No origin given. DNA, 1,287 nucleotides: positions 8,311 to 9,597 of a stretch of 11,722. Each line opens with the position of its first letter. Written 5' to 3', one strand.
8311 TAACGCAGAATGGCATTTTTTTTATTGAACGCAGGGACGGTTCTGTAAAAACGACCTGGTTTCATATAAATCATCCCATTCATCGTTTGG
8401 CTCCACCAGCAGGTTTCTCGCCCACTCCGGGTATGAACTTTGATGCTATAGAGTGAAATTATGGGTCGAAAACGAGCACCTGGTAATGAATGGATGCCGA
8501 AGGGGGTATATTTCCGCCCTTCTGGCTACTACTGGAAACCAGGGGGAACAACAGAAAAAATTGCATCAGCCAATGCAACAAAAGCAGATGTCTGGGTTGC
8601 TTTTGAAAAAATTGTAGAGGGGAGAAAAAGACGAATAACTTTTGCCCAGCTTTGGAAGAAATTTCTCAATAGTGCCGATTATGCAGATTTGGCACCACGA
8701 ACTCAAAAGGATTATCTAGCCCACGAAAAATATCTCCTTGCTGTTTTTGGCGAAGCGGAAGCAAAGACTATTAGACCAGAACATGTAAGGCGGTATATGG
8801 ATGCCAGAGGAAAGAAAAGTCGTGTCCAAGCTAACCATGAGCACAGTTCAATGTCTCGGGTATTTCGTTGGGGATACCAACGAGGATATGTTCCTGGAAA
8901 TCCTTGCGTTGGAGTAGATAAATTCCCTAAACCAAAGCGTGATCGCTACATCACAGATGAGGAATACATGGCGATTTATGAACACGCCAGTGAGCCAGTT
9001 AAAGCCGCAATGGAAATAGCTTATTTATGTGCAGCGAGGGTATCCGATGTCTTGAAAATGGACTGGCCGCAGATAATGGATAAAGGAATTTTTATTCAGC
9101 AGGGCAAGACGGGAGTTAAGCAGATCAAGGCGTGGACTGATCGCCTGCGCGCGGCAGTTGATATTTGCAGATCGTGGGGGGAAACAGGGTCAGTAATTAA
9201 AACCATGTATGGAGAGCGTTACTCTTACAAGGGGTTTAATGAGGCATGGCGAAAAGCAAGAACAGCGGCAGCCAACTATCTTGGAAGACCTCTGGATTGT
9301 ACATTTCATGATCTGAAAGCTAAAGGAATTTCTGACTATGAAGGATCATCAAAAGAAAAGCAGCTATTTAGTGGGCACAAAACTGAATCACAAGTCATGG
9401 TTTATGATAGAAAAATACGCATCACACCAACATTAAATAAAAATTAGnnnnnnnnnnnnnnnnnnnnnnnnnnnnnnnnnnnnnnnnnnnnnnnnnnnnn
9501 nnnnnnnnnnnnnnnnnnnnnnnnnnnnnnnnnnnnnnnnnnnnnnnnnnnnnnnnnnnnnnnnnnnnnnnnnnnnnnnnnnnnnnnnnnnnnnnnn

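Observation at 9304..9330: Integrase carries Lys where the conserved box II arginine (lambda Int R311 of the H-x-x-R motif) is expected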

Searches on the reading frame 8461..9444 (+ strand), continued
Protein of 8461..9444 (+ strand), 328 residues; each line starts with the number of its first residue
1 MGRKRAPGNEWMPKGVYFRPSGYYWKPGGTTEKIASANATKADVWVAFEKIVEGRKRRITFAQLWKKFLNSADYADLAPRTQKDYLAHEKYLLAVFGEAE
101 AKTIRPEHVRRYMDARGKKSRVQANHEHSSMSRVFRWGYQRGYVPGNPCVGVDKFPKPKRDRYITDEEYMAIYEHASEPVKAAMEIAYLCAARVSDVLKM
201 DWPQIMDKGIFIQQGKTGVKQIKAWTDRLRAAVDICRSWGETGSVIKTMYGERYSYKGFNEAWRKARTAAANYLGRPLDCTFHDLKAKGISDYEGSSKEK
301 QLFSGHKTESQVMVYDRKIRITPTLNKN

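Call 51: get_annotated_region(hit=H15, flank=300)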
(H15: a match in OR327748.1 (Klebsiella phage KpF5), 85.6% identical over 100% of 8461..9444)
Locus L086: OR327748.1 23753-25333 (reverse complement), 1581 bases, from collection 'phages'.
description: Klebsiella phage KpF5, complete genome.
organism: Klebsiella phage KpF5 (NCBI taxid 3072190)
taxonomy: Viruses; Duplodnaviria; Heunggongvirae; Uroviricota; Caudoviricetes
host: Klebsiella pneumoniae; source: hospital wastewater; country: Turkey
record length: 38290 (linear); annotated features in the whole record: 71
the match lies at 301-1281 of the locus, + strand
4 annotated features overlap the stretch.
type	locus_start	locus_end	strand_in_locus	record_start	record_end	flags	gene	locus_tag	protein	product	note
CDS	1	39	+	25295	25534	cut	-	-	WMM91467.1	hypothetical protein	-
CDS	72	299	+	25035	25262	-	-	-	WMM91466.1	hypothetical protein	Phage protein (ACLAME 1394)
CDS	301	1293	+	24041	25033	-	-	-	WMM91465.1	integrase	-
CDS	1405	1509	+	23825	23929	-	-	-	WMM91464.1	hypothetical protein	-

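Call 52: get_annotated_region(hit=H34, flank=300)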
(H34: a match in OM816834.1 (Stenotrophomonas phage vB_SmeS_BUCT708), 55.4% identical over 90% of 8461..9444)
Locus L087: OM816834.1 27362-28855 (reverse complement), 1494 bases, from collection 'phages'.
description: Stenotrophomonas phage vB_SmeS_BUCT708, complete genome.
organism: Stenotrophomonas phage vB_SmeS_BUCT708 (NCBI taxid 3012328)
taxonomy: Viruses; Duplodnaviria; Heunggongvirae; Uroviricota; Caudoviricetes
host: Stenotrophomonas maltophilia BUCT708; source: hospital sewage; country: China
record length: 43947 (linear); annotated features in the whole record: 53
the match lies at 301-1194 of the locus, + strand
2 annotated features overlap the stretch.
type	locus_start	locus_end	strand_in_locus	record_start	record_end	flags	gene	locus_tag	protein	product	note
CDS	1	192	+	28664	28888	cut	-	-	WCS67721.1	DUF4224 domain-containing protein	-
CDS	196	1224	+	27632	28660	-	-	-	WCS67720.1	tyrosine-type recombinase/integrase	-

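Call 53: get_annotated_region(hit=H63, flank=300)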
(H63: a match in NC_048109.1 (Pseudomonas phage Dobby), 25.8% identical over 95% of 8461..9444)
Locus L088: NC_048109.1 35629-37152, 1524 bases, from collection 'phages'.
description: Pseudomonas phage Dobby, complete genome.
organism: Pseudomonas phage Dobby (NCBI taxid 2483611)
taxonomy: Viruses; Duplodnaviria; Heunggongvirae; Uroviricota; Caudoviricetes; Peduoviridae; Citexvirus; Citexvirus dobby
host: Pseudomonas aeruginosa; source: kidney stone; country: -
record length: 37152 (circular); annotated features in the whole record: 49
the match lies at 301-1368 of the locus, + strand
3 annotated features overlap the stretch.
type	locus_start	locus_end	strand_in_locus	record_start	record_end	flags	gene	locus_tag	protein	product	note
CDS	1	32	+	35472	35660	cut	-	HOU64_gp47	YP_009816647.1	hypothetical protein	-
CDS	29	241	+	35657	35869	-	-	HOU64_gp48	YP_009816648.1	excisionase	-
CDS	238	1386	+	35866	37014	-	-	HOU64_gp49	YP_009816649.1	integrase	-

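Call 54: get_annotated_region(hit=H43, flank=300)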
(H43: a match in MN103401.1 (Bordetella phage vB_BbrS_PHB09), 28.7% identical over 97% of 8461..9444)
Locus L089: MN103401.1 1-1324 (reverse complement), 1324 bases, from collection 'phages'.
description: Bordetella phage vB_BbrS_PHB09, complete genome.
organism: Bordetella phage vB_BbrS_PHB09 (NCBI taxid 2601609)
taxonomy: Viruses; Duplodnaviria; Heunggongvirae; Uroviricota; Caudoviricetes
host: Bordetella bronchiseptica Bb01; source: sewage water; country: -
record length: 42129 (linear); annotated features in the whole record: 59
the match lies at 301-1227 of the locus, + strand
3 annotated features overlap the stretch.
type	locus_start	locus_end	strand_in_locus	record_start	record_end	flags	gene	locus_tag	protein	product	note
CDS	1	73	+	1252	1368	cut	-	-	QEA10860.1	hypothetical protein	-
CDS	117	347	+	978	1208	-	-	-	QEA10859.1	hypothetical protein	-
CDS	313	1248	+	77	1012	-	-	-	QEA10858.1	putative integrase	-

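Call 55: get_annotated_region(hit=H44, flank=300)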
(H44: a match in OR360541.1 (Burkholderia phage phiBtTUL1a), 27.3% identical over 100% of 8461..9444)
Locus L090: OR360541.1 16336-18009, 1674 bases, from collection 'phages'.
description: Burkholderia phage phiBtTUL1a, complete genome.
organism: Burkholderia phage phiBtTUL1a (NCBI taxid 3075856)
taxonomy: Viruses; Duplodnaviria; Heunggongvirae; Uroviricota; Caudoviricetes; Stanholtvirus
host: Burkholderia pseudomallei Bp82, Burkholderia thailandensis TUL1; source: -; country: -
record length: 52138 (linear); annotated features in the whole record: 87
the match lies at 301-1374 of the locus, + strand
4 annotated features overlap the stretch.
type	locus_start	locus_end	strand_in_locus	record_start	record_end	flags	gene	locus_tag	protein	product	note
CDS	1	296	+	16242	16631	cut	-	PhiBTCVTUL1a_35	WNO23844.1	hypothetical protein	-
CDS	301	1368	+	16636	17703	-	-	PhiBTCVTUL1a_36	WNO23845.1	integrase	integrase, site-specific tyrosine recombinase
CDS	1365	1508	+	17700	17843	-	-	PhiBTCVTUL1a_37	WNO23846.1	hypothetical protein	-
CDS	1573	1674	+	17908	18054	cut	-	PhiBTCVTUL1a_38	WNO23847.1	hypothetical protein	-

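Call 68: search_protein_families(library=ncbifam, proteins=[window:8461-9444:+], max_evalue=0.001)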
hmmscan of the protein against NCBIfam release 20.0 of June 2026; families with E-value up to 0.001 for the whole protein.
window:8461-9444:+ (328 aa): 1 family
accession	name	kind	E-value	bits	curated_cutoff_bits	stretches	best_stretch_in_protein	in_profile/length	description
TIGR02224.1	recomb_XerC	equivalog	0.00012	21.6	335.15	1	75-222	11-173/295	tyrosine recombinase XerC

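Call 69: search_protein_families(library=phrogs, proteins=[window:8461-9444:+], max_evalue=0.001)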
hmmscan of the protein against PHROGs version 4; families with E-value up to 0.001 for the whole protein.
window:8461-9444:+ (328 aa): 7 families
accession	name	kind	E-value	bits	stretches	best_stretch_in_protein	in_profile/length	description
phrog_1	-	integration and excision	2.8e-54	186.4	1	17-317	123-434/611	integrase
phrog_7244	-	integration and excision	1.8e-36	126.7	1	52-232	64-250/263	integrase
phrog_14425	-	unknown function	2e-34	119.8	1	184-326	1-160/161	-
phrog_22903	-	unknown function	3.7e-21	76.3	1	1-100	1-104/107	-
phrog_216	-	integration and excision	5.4e-10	39.8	1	115-292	3-194/301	integrase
phrog_2082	-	DNA, RNA and nucleotide metabolism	0.0005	19.4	1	219-319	720-817/823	exonuclease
phrog_37709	-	unknown function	0.00051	21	1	150-205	48-102/116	-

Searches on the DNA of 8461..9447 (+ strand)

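Call 5: search_dna_similar(query=window:8461-9447:+, collection=phages, mode=near)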
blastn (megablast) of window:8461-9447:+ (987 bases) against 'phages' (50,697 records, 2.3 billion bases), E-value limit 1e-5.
No match.

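Call 6: search_dna_similar(query=window:8461-9447:+, collection=ecoli_genomes, mode=near)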
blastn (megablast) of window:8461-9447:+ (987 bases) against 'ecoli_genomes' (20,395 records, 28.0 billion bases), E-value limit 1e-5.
Records with a match: 14; places in all: 14; records where one place covers at least 80% of the query: 14.
Genomes with a match: 14 of 5426; with a place that covers at least 80% of the query: 14. Places per genome that has any: lowest 1, median 1, highest 1. On chromosomes: 14 places; on plasmids: 0.
Best place of each record, by identity: >=99% 14.
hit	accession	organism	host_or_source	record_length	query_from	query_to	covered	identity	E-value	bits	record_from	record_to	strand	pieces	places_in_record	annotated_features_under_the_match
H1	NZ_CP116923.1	Escherichia coli strain MLI104K1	Homo sapiens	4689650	1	987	100%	100.0%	0e+0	1823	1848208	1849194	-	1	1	tyrosine-type recombinase/integrase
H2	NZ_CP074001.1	Escherichia coli strain PM4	Pig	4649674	1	987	100%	100.0%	0e+0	1823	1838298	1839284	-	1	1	tyrosine-type recombinase/integrase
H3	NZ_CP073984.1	Escherichia coli strain MB15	Poultry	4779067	1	987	100%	100.0%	0e+0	1823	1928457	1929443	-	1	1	tyrosine-type recombinase/integrase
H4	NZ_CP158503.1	Escherichia coli strain E-ge-1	pigeon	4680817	1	987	100%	100.0%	0e+0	1823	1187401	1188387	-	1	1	tyrosine-type recombinase/integrase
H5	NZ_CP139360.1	Escherichia coli strain EC147566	Homo sapiens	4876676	1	987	100%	100.0%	0e+0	1823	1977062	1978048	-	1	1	tyrosine-type recombinase/integrase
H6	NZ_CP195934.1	Escherichia coli strain F3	Raw wastewater influent sample from the ...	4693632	1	987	100%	100.0%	0e+0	1823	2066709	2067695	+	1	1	tyrosine-type recombinase/integrase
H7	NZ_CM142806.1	Escherichia coli strain GPEC657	chicken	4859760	1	987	100%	100.0%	0e+0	1823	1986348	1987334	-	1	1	tyrosine-type recombinase/integrase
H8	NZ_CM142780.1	Escherichia coli strain GPEC1352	chicken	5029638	1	987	100%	100.0%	0e+0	1823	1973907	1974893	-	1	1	tyrosine-type recombinase/integrase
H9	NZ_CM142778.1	Escherichia coli strain GPEC1354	chicken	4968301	1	987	100%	100.0%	0e+0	1823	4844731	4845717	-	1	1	tyrosine-type recombinase/integrase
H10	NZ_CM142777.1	Escherichia coli strain GPEC1356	chicken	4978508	1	987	100%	100.0%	0e+0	1823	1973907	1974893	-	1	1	tyrosine-type recombinase/integrase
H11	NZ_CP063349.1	Escherichia coli strain BS15R-A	Homo sapiens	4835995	1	987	100%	99.9%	0e+0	1818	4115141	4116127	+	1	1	tyrosine-type recombinase/integrase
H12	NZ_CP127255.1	Escherichia coli strain Q5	Coturnix coturnix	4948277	1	987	100%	99.9%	0e+0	1818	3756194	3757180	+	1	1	tyrosine-type recombinase/integrase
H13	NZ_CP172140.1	Escherichia coli strain GF130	chicken meat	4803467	1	987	100%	99.9%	0e+0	1818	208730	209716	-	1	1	tyrosine-type recombinase/integrase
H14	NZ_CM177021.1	Escherichia coli strain RMDEC332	Homo sapiens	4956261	1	987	100%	99.9%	0e+0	1818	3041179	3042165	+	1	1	tyrosine-type recombinase/integrase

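Call 13: get_annotated_region(hit=H1, flank=20000)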
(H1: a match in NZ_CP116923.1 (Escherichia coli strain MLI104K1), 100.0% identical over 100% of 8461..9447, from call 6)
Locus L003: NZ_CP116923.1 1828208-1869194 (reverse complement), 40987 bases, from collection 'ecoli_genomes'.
description: Escherichia coli strain MLI104K1 chromosome, complete genome
organism: Escherichia coli strain MLI104K1 (NCBI taxid 562)
replicon: chromosome; assembly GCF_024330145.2
host: Homo sapiens; source: stool sample; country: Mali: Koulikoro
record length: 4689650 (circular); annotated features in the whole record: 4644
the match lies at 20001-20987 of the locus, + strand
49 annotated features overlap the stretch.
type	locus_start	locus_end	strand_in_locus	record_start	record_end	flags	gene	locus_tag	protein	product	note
CDS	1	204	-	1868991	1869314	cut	-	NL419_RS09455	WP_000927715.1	head-tail connector protein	-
CDS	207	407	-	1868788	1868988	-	-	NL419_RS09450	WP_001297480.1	hypothetical protein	-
CDS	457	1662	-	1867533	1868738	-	-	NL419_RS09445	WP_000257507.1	phage major capsid protein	-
CDS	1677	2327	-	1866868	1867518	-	-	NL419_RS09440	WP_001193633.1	HK97 family phage prohead protease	-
CDS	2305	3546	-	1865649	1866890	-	-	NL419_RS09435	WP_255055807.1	phage portal protein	-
CDS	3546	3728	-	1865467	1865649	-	ymfR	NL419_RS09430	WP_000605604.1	protein YmfR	-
CDS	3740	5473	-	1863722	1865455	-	-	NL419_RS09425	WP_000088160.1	terminase large subunit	-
CDS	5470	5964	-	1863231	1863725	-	-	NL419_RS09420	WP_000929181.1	phage terminase small subunit P27 family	-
CDS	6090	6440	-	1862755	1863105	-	-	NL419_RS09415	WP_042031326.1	HNH endonuclease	-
CDS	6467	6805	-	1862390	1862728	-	lysC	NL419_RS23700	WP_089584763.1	Rz1-like lysis system protein LysC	-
CDS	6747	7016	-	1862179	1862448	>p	-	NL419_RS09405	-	DUF2570 domain-containing protein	incomplete; partial in the middle of a contig; missing C-terminus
CDS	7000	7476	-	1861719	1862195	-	-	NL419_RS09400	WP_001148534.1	glycoside hydrolase family 104 protein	-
CDS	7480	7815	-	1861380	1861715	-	-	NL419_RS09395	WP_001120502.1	phage holin, lambda family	-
CDS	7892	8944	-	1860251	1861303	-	-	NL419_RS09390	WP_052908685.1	DNA-methyltransferase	-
CDS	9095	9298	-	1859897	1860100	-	-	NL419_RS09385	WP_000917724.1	hypothetical protein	-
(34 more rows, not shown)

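Call 62: search_dna_similar(query=L043:3001-3984:+, collection=ecoli_genomes, mode=near, max_rows=12)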
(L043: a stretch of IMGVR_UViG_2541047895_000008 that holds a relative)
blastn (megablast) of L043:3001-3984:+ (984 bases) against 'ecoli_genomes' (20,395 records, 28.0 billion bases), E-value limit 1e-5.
Records with a match: 1148; places in all: 1171; records where one place covers at least 80% of the query: 1091.
Genomes with a match: 1148 of 5426; with a place that covers at least 80% of the query: 1091. Places per genome that has any: lowest 1, median 1, highest 3. On chromosomes: 1169 places; on plasmids: 2.
Best place of each record, by identity: >=99% 276; 95-99% 559; 90-95% 297; 80-90% 16.
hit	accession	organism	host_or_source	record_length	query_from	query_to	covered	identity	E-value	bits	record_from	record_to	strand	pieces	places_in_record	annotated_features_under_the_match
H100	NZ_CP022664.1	Escherichia coli strain FORC 064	cucumber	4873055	1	984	100%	100.0%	0e+0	1818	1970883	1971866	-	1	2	tyrosine-type recombinase/integrase | DUF4224 domain-containing protein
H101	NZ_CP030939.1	Escherichia coli strain AMSHJX01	Giant panda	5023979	1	984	100%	100.0%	0e+0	1818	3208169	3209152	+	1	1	tyrosine-type recombinase/integrase | DUF4224 domain-containing protein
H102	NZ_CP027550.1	Escherichia coli strain 2015C-4136CT1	Homo sapiens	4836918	1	984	100%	100.0%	0e+0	1818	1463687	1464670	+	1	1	tyrosine-type recombinase/integrase | DUF4224 domain-containing protein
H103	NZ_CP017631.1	Escherichia coli strain SLK172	Homo sapiens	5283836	1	984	100%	100.0%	0e+0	1818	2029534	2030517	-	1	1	tyrosine-type recombinase/integrase | DUF4224 domain-containing protein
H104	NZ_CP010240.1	Escherichia coli strain C7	cow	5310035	1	984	100%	100.0%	0e+0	1818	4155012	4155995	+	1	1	tyrosine-type recombinase/integrase | DUF4224 domain-containing protein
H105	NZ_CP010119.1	Escherichia coli strain C3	cow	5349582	1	984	100%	100.0%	0e+0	1818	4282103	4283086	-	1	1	tyrosine-type recombinase/integrase | DUF4224 domain-containing protein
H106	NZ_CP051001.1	Escherichia coli O157:H16 str. 98-3133 strain 98-3133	missing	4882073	1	984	100%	100.0%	0e+0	1818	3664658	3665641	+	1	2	tyrosine-type recombinase/integrase | DUF4224 domain-containing protein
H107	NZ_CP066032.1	Escherichia coli strain FDAARGOS_1059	missing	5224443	1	984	100%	100.0%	0e+0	1818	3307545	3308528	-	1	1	tyrosine-type recombinase/integrase | DUF4224 domain-containing protein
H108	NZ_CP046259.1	Escherichia coli strain ECO2947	Homo sapiens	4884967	1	984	100%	100.0%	0e+0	1818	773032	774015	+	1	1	tyrosine-type recombinase/integrase | DUF4224 domain-containing protein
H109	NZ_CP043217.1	Escherichia coli O80:H26 strain EC-107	chicken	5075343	1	984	100%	100.0%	0e+0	1818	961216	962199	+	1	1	tyrosine-type recombinase/integrase | DUF4224 domain-containing protein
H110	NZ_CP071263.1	Escherichia coli strain MEI003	Outdoors environment of a veterinary ...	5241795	1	984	100%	100.0%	0e+0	1818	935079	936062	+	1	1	tyrosine-type recombinase/integrase | DUF4224 domain-containing protein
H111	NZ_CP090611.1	Escherichia coli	pig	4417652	1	984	100%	100.0%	0e+0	1818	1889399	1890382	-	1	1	tyrosine-type recombinase/integrase | DUF4224 domain-containing protein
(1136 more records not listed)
